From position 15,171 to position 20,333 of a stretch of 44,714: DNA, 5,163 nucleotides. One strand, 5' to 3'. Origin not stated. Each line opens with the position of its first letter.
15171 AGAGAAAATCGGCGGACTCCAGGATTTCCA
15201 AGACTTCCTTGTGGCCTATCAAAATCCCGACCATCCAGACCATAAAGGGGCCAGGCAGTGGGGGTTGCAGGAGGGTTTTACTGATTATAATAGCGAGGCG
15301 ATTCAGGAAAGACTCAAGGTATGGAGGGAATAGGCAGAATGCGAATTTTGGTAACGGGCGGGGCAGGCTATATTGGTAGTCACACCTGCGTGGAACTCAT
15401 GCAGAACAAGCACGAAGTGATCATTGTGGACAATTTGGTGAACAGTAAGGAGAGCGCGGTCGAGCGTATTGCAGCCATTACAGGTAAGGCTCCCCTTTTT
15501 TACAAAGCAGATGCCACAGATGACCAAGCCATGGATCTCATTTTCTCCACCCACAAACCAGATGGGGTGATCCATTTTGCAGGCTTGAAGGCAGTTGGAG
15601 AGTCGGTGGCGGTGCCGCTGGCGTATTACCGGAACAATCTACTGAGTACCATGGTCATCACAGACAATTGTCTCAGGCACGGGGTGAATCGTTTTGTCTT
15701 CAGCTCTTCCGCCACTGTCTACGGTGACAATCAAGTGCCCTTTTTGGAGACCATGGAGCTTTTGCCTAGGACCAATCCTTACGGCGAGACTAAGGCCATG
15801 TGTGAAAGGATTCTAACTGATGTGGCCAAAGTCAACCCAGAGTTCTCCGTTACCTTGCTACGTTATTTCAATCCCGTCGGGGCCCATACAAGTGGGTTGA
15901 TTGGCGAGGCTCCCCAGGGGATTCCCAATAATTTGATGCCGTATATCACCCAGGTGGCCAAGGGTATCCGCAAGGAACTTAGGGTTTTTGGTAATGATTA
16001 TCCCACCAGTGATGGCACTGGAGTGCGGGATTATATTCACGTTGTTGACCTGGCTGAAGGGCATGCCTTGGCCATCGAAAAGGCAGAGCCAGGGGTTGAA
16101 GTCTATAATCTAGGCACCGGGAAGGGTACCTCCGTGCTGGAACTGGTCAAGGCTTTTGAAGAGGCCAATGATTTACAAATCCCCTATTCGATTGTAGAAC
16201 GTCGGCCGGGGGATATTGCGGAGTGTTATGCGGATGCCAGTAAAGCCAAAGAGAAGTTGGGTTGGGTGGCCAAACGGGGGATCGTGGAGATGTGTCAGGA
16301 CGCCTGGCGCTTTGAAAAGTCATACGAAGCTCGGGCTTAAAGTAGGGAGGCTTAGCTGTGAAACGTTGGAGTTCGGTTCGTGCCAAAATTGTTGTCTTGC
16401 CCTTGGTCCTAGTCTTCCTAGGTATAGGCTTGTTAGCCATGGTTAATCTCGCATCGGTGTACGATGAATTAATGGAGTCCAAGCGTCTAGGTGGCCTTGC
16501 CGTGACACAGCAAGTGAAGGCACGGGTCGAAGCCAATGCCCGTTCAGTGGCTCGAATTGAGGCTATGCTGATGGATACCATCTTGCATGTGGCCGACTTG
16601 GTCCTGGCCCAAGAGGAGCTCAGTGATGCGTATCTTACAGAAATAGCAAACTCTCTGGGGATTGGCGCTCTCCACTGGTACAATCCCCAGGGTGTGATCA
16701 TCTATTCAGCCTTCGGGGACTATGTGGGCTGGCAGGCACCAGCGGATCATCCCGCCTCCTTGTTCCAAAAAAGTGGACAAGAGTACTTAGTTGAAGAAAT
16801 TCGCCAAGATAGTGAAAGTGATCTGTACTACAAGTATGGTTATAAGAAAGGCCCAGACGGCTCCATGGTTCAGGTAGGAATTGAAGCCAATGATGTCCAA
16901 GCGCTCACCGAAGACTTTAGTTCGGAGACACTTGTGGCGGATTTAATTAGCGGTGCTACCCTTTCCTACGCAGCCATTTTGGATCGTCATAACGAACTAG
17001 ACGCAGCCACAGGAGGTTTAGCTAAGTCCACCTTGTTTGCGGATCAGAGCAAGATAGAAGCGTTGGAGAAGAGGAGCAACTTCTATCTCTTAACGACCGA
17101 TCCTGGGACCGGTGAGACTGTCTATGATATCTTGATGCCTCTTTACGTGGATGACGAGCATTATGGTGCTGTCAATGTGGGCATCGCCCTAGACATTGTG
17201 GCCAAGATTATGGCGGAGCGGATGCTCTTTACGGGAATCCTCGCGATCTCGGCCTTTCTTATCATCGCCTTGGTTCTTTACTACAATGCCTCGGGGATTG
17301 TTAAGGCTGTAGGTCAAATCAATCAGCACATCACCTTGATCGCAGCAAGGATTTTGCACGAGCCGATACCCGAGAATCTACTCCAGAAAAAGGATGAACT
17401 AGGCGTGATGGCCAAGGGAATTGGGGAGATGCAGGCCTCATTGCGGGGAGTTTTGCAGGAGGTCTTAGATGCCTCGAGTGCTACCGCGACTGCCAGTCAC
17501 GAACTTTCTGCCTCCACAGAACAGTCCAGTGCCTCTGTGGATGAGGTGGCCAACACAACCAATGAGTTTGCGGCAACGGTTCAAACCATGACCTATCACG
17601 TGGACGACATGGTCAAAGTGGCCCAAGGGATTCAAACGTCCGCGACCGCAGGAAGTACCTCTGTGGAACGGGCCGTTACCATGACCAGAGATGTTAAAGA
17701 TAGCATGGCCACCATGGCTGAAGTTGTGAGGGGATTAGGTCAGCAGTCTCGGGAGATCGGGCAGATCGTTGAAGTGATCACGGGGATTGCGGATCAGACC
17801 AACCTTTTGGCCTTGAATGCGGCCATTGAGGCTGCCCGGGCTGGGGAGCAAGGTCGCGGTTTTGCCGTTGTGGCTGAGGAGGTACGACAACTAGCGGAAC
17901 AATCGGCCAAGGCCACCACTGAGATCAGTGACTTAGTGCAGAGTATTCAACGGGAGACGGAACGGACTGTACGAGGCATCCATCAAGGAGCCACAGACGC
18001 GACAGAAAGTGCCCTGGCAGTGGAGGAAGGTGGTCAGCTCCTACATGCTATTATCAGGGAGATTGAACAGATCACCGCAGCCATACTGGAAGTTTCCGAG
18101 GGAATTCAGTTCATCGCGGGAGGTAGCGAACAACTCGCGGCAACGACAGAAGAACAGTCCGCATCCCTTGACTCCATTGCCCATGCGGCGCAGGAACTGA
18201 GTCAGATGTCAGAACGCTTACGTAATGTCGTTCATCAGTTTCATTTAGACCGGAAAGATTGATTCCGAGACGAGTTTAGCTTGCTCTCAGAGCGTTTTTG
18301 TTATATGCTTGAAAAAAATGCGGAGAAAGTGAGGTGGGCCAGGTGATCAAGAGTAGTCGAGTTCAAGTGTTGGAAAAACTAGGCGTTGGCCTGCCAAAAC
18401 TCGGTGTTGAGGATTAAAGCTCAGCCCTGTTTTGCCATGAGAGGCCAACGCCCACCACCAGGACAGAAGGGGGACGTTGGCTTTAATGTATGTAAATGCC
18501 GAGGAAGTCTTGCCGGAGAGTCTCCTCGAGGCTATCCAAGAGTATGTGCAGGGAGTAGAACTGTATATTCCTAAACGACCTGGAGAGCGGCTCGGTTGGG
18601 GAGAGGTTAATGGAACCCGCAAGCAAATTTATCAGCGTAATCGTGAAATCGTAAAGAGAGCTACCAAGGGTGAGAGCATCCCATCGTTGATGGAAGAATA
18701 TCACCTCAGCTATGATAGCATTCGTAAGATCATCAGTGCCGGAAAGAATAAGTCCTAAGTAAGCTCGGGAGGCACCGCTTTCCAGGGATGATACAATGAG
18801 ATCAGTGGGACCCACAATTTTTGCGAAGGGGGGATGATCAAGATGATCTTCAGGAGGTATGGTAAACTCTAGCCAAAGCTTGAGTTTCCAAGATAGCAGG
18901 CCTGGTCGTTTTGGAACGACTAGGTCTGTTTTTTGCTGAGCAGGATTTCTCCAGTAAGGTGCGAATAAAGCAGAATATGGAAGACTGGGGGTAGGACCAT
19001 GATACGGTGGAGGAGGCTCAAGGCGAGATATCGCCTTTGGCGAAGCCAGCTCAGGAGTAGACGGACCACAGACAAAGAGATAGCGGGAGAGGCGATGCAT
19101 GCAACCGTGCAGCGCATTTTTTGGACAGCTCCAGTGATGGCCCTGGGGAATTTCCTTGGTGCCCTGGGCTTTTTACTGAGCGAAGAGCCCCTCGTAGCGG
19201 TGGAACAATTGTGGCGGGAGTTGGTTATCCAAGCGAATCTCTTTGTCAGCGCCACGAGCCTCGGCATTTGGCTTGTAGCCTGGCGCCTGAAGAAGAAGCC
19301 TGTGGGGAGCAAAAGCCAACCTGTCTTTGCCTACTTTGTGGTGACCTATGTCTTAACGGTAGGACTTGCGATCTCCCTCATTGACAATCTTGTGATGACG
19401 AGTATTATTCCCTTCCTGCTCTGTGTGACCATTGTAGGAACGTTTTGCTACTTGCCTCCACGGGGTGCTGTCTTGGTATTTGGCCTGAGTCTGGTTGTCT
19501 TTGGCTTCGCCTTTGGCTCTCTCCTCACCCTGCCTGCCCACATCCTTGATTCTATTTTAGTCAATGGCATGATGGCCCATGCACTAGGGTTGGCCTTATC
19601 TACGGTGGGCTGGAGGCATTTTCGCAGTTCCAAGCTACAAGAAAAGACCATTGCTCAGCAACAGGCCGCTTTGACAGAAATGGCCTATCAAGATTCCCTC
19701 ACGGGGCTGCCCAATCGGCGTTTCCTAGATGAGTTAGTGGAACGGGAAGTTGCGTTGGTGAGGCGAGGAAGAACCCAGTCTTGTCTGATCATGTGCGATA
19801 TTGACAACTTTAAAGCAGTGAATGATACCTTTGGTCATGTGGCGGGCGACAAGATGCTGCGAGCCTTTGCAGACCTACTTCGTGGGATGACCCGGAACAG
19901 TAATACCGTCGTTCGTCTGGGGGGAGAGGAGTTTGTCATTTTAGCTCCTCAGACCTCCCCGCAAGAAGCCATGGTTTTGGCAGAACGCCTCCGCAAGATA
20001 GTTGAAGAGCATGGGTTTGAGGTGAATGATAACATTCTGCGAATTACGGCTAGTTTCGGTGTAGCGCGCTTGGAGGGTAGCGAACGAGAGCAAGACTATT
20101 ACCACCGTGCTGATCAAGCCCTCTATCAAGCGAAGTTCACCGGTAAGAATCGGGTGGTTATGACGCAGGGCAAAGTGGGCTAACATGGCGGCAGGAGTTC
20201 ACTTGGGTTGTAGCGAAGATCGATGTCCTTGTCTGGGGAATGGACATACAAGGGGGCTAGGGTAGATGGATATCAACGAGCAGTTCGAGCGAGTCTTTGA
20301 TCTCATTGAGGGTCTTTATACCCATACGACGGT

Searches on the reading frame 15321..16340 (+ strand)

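Call 38: search_protein_families(library=pfam, max_evalue=1e-8, proteins=[window:15321-16340:+])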
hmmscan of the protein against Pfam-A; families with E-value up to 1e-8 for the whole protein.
window:15321-16340:+ (339 aa): 5 families
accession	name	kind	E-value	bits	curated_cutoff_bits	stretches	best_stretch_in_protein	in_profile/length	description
PF01370.27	Epimerase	-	1.5e-55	188.6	20.9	1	9-265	1-240/240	NAD dependent epimerase/dehydratase family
PF16363.11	GDP_Man_Dehyd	-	1.5e-52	179.6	27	1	10-327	1-331/332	GDP-mannose 4,6 dehydratase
PF02719.21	Polysacc_synt_2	-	8e-16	58.5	20.2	1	9-189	1-175/293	Polysaccharide biosynthesis protein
PF01073.25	3Beta_HSD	-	2.4e-15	56.7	22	1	10-165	1-157/280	3-beta hydroxysteroid dehydrogenase/isomerase family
PF04321.23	RmlD_sub_bind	-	3.2e-12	46.6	27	1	7-166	1-137/287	RmlD substrate binding domain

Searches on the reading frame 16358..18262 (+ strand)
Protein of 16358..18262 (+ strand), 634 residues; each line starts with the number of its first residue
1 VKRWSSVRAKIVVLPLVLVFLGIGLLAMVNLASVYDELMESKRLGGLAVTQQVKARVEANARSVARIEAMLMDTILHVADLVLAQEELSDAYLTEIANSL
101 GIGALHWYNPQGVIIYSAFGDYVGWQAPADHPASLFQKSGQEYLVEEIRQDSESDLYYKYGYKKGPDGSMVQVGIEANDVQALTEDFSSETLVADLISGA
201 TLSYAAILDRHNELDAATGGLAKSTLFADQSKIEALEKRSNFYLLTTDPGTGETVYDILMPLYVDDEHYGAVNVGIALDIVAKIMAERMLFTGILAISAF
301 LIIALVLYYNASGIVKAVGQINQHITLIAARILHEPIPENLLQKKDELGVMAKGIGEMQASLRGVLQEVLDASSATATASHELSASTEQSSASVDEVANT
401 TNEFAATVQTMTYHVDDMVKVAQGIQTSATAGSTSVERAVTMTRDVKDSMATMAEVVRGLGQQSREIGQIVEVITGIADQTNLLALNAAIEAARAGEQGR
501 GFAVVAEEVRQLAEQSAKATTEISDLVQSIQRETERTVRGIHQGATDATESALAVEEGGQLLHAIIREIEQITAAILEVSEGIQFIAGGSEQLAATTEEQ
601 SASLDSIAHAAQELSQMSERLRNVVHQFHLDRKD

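Call 38: search_protein_families(library=pfam, max_evalue=1e-8, proteins=[window:16358-18262:+])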
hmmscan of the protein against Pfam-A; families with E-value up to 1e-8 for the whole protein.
window:16358-18262:+ (634 aa): 1 family
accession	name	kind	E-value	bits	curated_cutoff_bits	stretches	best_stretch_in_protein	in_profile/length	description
PF00015.26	MCPsignal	-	3.6e-41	141.3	34.6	1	421-599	3-167/172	Methyl-accepting chemotaxis protein (MCP) signalling domain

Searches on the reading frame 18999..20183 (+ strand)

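Call 38: search_protein_families(library=pfam, max_evalue=1e-8, proteins=[window:18999-20183:+])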
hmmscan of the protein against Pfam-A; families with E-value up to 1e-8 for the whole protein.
window:18999-20183:+ (394 aa): 1 family
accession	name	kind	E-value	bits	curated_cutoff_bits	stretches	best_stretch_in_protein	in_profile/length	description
PF00990.26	GGDEF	-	3.4e-45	154.1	23.8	1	229-385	1-161/161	Diguanylate cyclase, GGDEF domain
